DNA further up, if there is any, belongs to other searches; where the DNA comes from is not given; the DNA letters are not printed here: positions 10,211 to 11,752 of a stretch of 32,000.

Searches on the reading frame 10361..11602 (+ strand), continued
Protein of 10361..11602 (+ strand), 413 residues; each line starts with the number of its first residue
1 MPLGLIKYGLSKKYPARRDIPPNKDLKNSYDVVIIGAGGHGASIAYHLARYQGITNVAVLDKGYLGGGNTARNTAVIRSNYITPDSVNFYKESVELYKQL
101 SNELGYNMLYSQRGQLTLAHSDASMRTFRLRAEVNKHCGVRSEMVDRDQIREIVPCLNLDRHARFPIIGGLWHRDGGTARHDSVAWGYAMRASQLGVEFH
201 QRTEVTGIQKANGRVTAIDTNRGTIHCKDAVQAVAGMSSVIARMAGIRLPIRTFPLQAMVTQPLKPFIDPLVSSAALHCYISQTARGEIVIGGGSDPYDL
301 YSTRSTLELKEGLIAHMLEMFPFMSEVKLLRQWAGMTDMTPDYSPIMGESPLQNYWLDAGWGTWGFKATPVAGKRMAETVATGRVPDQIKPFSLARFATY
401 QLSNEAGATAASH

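Call 44: search_protein_families(library=pfam, proteins=[L007:4885-6129:+, L007:6132-6782:+, L007:2426-3889:+, L007:1747-2181:+, L007:1047-1547:-, L007:56-733:+], max_evalue=0.01)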
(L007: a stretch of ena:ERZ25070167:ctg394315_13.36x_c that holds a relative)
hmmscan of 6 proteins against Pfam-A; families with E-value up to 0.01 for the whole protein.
L007:4885-6129:+ (414 aa): 3 families
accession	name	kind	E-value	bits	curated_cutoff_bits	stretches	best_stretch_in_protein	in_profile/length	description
PF07730.19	HisKA_3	-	1.9e-12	48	24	1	199-269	1-64/68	Histidine kinase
PF02518.31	HATPase_c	-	2.5e-11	44.4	26.4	1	312-400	3-107/111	Histidine kinase-, DNA gyrase B-, and HSP90-like ATPase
PF13581.12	HATPase_c_2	-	2.3e-05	24.9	27.4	1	303-367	20-87/127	Histidine kinase-like ATPase domain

L007:6132-6782:+ (216 aa): 9 families
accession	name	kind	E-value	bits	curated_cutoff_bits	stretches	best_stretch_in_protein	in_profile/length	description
PF00072.30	Response_reg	-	7.6e-27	94.1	30.2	1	5-117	1-110/111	Response regulator receiver domain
PF00196.25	GerE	-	3.9e-24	84.5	23.5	1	154-209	2-57/57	Bacterial regulatory proteins, luxR family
PF13412.12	HTH_24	-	4.4e-06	26.6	21.9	1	158-195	4-43/48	Winged helix-turn-helix DNA-binding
PF08281.18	Sigma70_r4_2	-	8.4e-06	25.8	25.7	1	154-197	10-54/54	Sigma-70, region 4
PF04545.22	Sigma70_r4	-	5.5e-05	23.1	24.1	1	154-198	4-49/50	Sigma-70, region 4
PF19610.4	DUF6115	-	6.1e-05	23.9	27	1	137-188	76-129/134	Family of unknown function (DUF6115)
PF13936.12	HTH_38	-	8.2e-05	22.7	27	1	155-189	5-40/44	Helix-turn-helix domain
PF13518.12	HTH_28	-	0.00069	20.1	25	1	161-192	4-35/52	Helix-turn-helix domain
PF02310.24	B12-binding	-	0.0026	18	32.1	1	11-83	13-85/121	B12 binding domain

L007:2426-3889:+ (487 aa): 0 families

L007:1747-2181:+ (144 aa): 3 families
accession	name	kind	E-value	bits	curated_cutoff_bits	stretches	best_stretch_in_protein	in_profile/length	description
PF05899.18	Cupin_3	-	9.5e-12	44.9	23.5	1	63-127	3-66/74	EutQ-like cupin domain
PF06249.18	EutQ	-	1.7e-09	38.1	21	1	31-130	41-138/152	Ethanolamine utilisation protein EutQ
PF07883.17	Cupin_2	-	1.5e-06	28.2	27.2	1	86-128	18-59/70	Cupin domain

L007:1047-1547:- (166 aa): 0 families

L007:56-733:+ (225 aa): 10 families
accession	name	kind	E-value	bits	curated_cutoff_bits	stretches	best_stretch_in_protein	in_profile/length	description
PF00072.30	Response_reg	-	6.5e-31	107.2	30.2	1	9-119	1-110/111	Response regulator receiver domain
PF00196.25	GerE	-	7.8e-23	80.3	23.5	1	155-211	1-57/57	Bacterial regulatory proteins, luxR family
PF08281.18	Sigma70_r4_2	-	2.6e-08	33.8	25.7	1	154-199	8-54/54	Sigma-70, region 4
PF04545.22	Sigma70_r4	-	1.9e-06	27.7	24.1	1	154-199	2-48/50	Sigma-70, region 4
PF13936.12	HTH_38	-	3.8e-05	23.8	27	1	157-189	5-38/44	Helix-turn-helix domain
PF13412.12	HTH_24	-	0.00022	21.2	21.9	1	159-193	3-39/48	Winged helix-turn-helix DNA-binding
PF13384.12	HTH_23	-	0.00056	20.1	24.6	1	163-192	9-38/50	Homeodomain-like domain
PF13551.12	HTH_29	-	0.002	18.6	28.1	1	163-188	3-29/64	Winged helix-turn helix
PF13518.12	HTH_28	-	0.003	18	25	0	163-189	4-30/52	Helix-turn-helix domain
PF19610.4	DUF6115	-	0.0049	17.7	27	1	158-192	97-131/134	Family of unknown function (DUF6115)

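Call 45: search_protein_families(library=ncbifam, proteins=[L007:4885-6129:+, L007:6132-6782:+, L007:56-733:+, L007:2426-3889:+, L007:6789-8951:+], max_evalue=0.00001)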
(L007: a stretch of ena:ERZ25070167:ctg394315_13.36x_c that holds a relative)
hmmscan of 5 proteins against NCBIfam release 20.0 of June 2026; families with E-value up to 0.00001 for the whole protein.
L007:4885-6129:+ (414 aa): 7 families
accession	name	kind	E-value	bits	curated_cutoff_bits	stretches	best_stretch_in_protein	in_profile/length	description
NF008184.0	PRK10935.1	equivalog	2.8e-63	214.4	553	1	148-405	315-562/565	nitrate/nitrite two-component system sensor histidine kinase NarQ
NF007896.0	PRK10600.1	equivalog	5.6e-58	197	578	1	172-407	363-590/598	nitrate/nitrite two-component system sensor histidine kinase NarX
NF008649.0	PRK11644.1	equivalog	1.5e-21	76.7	408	1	195-400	297-494/499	signal transduction histidine-protein kinase/phosphatase UhpB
NF052443.1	SensHisKinMctS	equivalog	2.6e-21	75.5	700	1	197-403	248-449/457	two-component system sensor histidine kinase MctS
NF047786.1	his_kin_MadS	equivalog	5.5e-19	68.6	500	1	189-399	220-432/434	MadS family sensor histidine kinase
NF052531.1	Strep_LiaS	equivalog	2.8e-18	66.3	450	1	170-397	99-322/328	envelope stress sensor histidine kinase LiaS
NF047322.1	HK_morpho_MacS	equivalog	4.6e-08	32.7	300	1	189-397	172-363/367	MacS family sensor histidine kinase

L007:6132-6782:+ (216 aa): 91 families (the best 25 are shown)
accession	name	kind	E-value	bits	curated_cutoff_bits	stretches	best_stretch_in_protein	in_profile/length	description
NF007935.0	PRK10651.1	equivalog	3.8e-85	284.5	250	1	3-213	7-214/216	two-component system response regulator NarL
NF007708.0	PRK10403.1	equivalog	1.9e-56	190.9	343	1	4-210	8-209/215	nitrate/nitrite response regulator protein NarP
NF011896.0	PRK15369.1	equivalog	1.9e-40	138.8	242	1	2-209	3-204/211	two component system response regulator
NF052445.1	RespRegMctR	equivalog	3.9e-40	137.5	300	1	4-212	3-202/205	two-component system response regulator MctR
NF047785.1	respo_reg_MadR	equivalog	5.4e-39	133.7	300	1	5-207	3-201/209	MadR family response regulator transcription factor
NF007018.1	PRK09483.1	equivalog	6.1e-32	111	280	1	4-214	3-208/217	UvrY/SirA/GacA family response regulator transcription factor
NF041830.1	RR_TF_ErdR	exception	6.1e-28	98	390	1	4-207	3-203/213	response regulator transcription factor ErdR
NF007685.0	PRK10360.1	equivalog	2.2e-24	86.4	258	1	4-206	3-189/196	response regulator transcription factor UhpA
NF006900.1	PRK09390.1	equivalog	1.1e-21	77.3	255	1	2-201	4-189/203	response regulator FixJ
NF007505.1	PRK10100.1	equivalog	2.5e-21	76.3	250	1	51-209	43-199/204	biofilm master transcriptional regulator CsgD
NF007403.0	PRK09935.1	equivalog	1.2e-19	70.7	271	1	4-211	5-206/210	fimbria biosynthesis transcriptional regulator FimZ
NF041367.1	CheY_Halo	equivalog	4.6e-19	68.9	200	1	5-120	1-113/114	chemotaxis protein CheY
NF007419.0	PRK09958.1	equivalog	3.4e-17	62.7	251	1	5-209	3-198/204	acid-sensing system DNA-binding response regulator EvgA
NF045505.1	RR_RssB_Pseudo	equivalog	4.2e-17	62.3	700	1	3-118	6-119/394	two-component system response regulator RssB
NF008677.0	PRK11697.1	equivalog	2.5e-16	59.8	246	1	4-129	3-124/238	two-component system response regulator BtsR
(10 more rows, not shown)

L007:56-733:+ (225 aa): 103 families (the best 25 are shown)
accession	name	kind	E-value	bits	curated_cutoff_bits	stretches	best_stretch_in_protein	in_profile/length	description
NF007935.0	PRK10651.1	equivalog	1.3e-72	243.5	250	1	1-214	1-213/216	two-component system response regulator NarL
NF047785.1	respo_reg_MadR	equivalog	6.1e-46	156.4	300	1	7-216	1-208/209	MadR family response regulator transcription factor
NF007708.0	PRK10403.1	equivalog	1.1e-45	155.7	343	1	4-214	4-211/215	nitrate/nitrite response regulator protein NarP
NF052445.1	RespRegMctR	equivalog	5.1e-44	150.1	300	1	7-216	2-204/205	two-component system response regulator MctR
NF011896.0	PRK15369.1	equivalog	2.1e-40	138.6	242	1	6-211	3-204/211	two component system response regulator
NF007018.1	PRK09483.1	equivalog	2.3e-36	125.5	280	1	8-221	3-213/217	UvrY/SirA/GacA family response regulator transcription factor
NF006900.1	PRK09390.1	equivalog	3.6e-30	105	255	1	6-209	4-195/203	response regulator FixJ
NF041830.1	RR_TF_ErdR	exception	4.8e-27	95.1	390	1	8-210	3-204/213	response regulator transcription factor ErdR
NF007685.0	PRK10360.1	equivalog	3.5e-26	92.2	258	1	8-208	3-189/196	response regulator transcription factor UhpA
NF040689.1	MtrAB_MtrA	equivalog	7.4e-23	81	300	1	9-182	1-171/219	MtrAB system response regulator MtrA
NF045505.1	RR_RssB_Pseudo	equivalog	3.5e-22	79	700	1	2-112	1-110/394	two-component system response regulator RssB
NF007419.0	PRK09958.1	equivalog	2.5e-21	76.2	251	1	9-208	3-195/204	acid-sensing system DNA-binding response regulator EvgA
NF040749.1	tetrathio_RR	equivalog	2.6e-21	76.2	290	1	9-205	2-182/191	tetrathionate respiration response regulator TtrR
NF008469.0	PRK11361.1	equivalog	1.7e-20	73.2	714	1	7-122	5-119/461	acetoacetate metabolism transcriptional regulator AtoC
NF001965.0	PRK00742.1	subfamily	3.4e-20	72.5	293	1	6-111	3-110/357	chemotaxis-specific protein-glutamate methyltransferase CheB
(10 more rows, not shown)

L007:2426-3889:+ (487 aa): 0 families

L007:6789-8951:+ (720 aa): 19 families
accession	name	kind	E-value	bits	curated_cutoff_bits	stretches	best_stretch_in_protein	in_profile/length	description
NF053781.1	cdiGMPphdstlr2612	equivalog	1.7e-78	264.5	1600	1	98-706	657-1260/1268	Tlr1612 family c-di-GMP phosphodiesterase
NF045675.1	PhdiestaseDibA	equivalog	1.3e-68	231.9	980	1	175-703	94-617/623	phosphodiesterase DibA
NF007474.0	PRK10060.1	equivalog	1.3e-56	192.2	782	1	176-702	128-645/663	cyclic di-GMP phosphodiesterase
NF008467.0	PRK11359.1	equivalog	2.1e-46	158.3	857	1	303-713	388-794/800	oxygen-sensing cyclic-di-GMP phosphodiesterase DosP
NF052458.1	PhdiestGepA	equivalog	6.4e-42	143.7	1200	1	286-703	424-833/840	phosphodiesterase GepA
NF008807.1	PRK11829.1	equivalog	6.3e-41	140.2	733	1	292-706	247-657/670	biofilm formation regulator HmsP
NF007298.0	PRK09776.1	equivalog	6.8e-37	126.9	1135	1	74-703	476-1098/1111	diguanylate cyclase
NF007839.0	PRK10551.1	equivalog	8.7e-30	103.7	461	1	460-713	260-512/518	cyclic di-GMP phosphodiesterase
NF052596.1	RR_EAL_PvrR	equivalog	1e-22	80.4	580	1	460-712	139-390/398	response regulator cyclic di-GMP phosphodiesterase PvrR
NF008281.1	PRK11059.1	equivalog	5.4e-20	71.2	663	1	291-700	225-628/633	RNase E specificity factor CsrD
NF045673.1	c-di-GMPRcptLapD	equivalog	1.5e-19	69.8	1020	1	306-701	251-644/647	cyclic di-GMP receptor LapD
TIGR00229.1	sensory_box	domain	3.4e-15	56.3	22.9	1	34-151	11-125/126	PAS domain S-box protein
NF041777.1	sens_FixL_Rhizob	equivalog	2.3e-10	39.7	850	1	42-280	10-243/485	sensor protein FixL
TIGR00254.1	GGDEF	domain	1.7e-09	37.6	37.4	1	300-449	18-166/168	diguanylate cyclase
NF007423.1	PRK09966.1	equivalog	2.3e-09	36.6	325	1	276-440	228-390/390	diguanylate cyclase DgcN/YfiN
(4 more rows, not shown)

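Call 46: list_cluster_members(proteins=[P0001])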
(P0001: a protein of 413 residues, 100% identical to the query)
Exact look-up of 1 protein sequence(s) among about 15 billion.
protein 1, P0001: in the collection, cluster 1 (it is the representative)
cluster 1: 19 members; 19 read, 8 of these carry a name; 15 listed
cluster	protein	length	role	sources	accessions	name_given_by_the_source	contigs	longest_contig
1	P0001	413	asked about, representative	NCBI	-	-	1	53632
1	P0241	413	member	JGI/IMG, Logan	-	sarcosine oxidase subunit beta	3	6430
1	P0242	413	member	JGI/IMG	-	sarcosine oxidase subunit beta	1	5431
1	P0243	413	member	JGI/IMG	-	sarcosine oxidase subunit beta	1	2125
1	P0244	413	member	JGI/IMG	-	sarcosine oxidase subunit beta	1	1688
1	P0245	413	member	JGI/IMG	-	sarcosine oxidase subunit beta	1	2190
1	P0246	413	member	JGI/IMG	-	sarcosine oxidase subunit beta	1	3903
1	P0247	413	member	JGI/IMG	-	sarcosine oxidase subunit beta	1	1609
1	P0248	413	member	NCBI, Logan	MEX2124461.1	MAG: FAD-dependent oxidoreductase [Woeseia sp.]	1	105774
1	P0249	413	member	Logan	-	-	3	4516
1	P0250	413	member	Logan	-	-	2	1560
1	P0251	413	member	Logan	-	-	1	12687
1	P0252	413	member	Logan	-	-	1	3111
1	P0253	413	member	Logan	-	-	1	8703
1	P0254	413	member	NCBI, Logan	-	-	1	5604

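Call 56: find_encoding_contigs(protein=P0156, flank=10000, max_places=1)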
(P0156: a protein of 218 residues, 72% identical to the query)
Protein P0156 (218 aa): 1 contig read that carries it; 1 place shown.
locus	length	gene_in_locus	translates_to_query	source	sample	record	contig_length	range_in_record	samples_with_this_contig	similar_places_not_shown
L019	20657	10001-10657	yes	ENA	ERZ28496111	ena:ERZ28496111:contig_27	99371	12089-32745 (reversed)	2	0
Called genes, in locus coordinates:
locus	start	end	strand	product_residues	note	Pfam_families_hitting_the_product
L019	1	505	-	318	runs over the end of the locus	PF02872:5_nucleotid_C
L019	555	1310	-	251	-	-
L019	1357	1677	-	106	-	-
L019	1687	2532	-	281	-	PF21342:SoxA-TsdA_cyt-c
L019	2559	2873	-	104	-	PF08770:SoxZ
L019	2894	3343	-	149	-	PF13501:SoxY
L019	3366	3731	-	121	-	PF00034:Cytochrom_C, PF13442:Cytochrome_CBB3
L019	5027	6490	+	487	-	-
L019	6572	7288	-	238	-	PF00117:GATase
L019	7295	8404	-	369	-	PF01571:GCV_T, PF08669:GCV_T_C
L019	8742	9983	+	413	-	PF07730:HisKA_3, PF13581:HATPase_c_2 (weak), PF02518:HATPase_c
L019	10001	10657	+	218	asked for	PF00072:Response_reg, PF00196:GerE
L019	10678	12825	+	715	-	PF00989:PAS, PF13188:PAS_8 (faint), PF13426:PAS_9 (weak), PF08447:PAS_3, PF00990:GGDEF, PF00563:EAL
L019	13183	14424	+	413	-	PF00890:FAD_binding_2 (weak), PF01266:DAO, PF01494:FAD_binding_3 (faint), PF07992:Pyr_redox_2 (faint), PF13738:Pyr_redox_3 (faint)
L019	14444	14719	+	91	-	PF04267:SoxD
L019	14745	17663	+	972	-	PF13510:Fer2_4, PF00890:FAD_binding_2, PF07992:Pyr_redox_2, PF12831:FAD_oxidored, PF13450:NAD_binding_8 (weak), PF17806:SO_alpha_A3, PF01571:GCV_T, PF08669:GCV_T_C, +5 more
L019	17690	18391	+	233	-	PF01571:GCV_T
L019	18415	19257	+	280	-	PF00795:CN_hydrolase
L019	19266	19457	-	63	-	-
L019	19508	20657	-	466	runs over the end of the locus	PF00909:Ammonium_transp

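Call 57: find_encoding_contigs(protein=P0150, flank=10000, max_places=1)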
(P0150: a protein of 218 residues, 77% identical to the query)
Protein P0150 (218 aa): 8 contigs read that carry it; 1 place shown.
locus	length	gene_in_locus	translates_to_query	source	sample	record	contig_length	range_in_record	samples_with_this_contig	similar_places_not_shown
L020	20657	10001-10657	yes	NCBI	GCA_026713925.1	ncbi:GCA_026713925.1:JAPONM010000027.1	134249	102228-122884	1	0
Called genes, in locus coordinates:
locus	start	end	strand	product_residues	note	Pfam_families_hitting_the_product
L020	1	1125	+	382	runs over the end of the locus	PF03625:DUF302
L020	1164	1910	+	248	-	-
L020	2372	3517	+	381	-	PF04143:Sulf_transp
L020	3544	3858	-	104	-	PF08770:SoxZ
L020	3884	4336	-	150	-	PF13501:SoxY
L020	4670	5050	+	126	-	PF04247:SirB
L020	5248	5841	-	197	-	-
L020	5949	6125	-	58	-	-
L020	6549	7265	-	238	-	PF00117:GATase, PF07722:Peptidase_C26 (weak)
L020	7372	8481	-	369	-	PF01571:GCV_T, PF08669:GCV_T_C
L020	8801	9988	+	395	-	PF07730:HisKA_3, PF02518:HATPase_c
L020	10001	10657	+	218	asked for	PF00072:Response_reg, PF00196:GerE, PF08281:Sigma70_r4_2 (weak), PF13412:HTH_24 (weak)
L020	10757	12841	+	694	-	PF00989:PAS, PF08448:PAS_4 (faint), PF08447:PAS_3, PF13426:PAS_9 (weak), PF08447:PAS_3, PF00990:GGDEF, PF00563:EAL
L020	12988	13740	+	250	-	PF00702:Hydrolase, PF13344:Hydrolase_6, PF13419:HAD_2 (weak), PF13242:Hydrolase_like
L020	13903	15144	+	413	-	PF00890:FAD_binding_2 (weak), PF01266:DAO, PF01494:FAD_binding_3 (faint), PF07992:Pyr_redox_2 (faint)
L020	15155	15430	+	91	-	PF04267:SoxD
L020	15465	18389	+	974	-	PF13510:Fer2_4, PF00890:FAD_binding_2, PF01266:DAO (weak), PF07992:Pyr_redox_2, PF12831:FAD_oxidored, PF17806:SO_alpha_A3, PF01571:GCV_T, PF08669:GCV_T_C, +4 more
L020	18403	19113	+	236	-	PF01571:GCV_T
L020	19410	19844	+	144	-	PF06249:EutQ, PF05899:Cupin_3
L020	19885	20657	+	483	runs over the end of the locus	-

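Call 58: find_encoding_contigs(protein=P0172, flank=10000, max_places=1)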
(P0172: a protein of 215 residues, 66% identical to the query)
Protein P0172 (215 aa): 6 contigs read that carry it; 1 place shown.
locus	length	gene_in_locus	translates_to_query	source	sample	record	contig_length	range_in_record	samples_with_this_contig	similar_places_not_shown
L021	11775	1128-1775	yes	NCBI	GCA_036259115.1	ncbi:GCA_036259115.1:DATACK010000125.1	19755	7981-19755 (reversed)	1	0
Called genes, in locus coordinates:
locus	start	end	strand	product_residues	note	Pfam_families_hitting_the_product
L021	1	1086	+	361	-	PF07730:HisKA_3, PF02518:HATPase_c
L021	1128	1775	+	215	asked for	PF00072:Response_reg, PF00196:GerE, PF08281:Sigma70_r4_2 (weak), PF13412:HTH_24 (weak)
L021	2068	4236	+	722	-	PF00989:PAS, PF08448:PAS_4 (weak), PF13426:PAS_9, PF08447:PAS_3, PF13426:PAS_9 (weak), PF08447:PAS_3, PF00990:GGDEF, PF00563:EAL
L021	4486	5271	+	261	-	PF09694:Gcw_chp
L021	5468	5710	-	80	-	PF00925:GTP_cyclohydro2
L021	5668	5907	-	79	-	-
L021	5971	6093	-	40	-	-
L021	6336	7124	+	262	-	PF05013:FGase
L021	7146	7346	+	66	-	-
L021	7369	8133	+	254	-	PF00106:adh_short, PF08659:KR, PF13561:adh_short_C2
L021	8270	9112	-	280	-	PF02649:GCHY-1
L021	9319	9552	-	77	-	PF00892:EamA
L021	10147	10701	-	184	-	PF04893:Yip1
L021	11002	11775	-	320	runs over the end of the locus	PF08100:Dimerisation (weak), PF13489:Methyltransf_23 (faint), PF00891:Methyltransf_2, PF08242:Methyltransf_12 (weak)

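Call 70: find_encoding_contigs(protein=P0248, flank=10000, max_places=2)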
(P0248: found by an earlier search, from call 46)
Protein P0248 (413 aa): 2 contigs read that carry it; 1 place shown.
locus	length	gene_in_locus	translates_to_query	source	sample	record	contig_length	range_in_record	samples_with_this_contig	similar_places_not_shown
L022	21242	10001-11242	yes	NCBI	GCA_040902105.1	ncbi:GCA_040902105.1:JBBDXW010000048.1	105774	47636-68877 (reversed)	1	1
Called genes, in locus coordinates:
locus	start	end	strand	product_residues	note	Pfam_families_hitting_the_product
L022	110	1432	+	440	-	PF07690:MFS_1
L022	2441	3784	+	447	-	PF01266:DAO, PF07992:Pyr_redox_2 (faint)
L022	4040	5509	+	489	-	PF00120:Gln-synt_C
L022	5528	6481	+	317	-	PF13522:GATase_6, PF13537:GATase_7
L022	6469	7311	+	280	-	PF01493:GXGXG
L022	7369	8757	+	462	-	PF01645:Glu_synthase, PF01070:FMN_dh, PF00478:IMPDH (weak), PF03060:NMO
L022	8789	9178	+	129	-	-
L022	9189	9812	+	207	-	-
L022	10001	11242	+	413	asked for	PF01266:DAO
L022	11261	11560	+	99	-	PF04267:SoxD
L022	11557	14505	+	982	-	PF13510:Fer2_4, PF00890:FAD_binding_2, PF01266:DAO (weak), PF07992:Pyr_redox_2, PF12831:FAD_oxidored, PF17806:SO_alpha_A3, PF01571:GCV_T, PF08669:GCV_T_C, +4 more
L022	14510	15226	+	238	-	PF01571:GCV_T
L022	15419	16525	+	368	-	PF01571:GCV_T, PF08669:GCV_T_C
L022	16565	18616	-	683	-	-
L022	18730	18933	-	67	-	-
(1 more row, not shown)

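Call 73: search_protein_families(library=pfam, proteins=[L005:12879-14372:+, L001:17548-17889:+, L001:18580-19068:-], max_evalue=0.01)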
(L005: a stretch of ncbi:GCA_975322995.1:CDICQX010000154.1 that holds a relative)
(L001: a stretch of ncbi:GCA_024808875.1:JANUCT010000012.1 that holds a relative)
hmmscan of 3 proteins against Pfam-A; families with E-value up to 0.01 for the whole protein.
L005:12879-14372:+ (497 aa): 0 families

L001:17548-17889:+ (113 aa): 0 families

L001:18580-19068:- (162 aa): 0 families
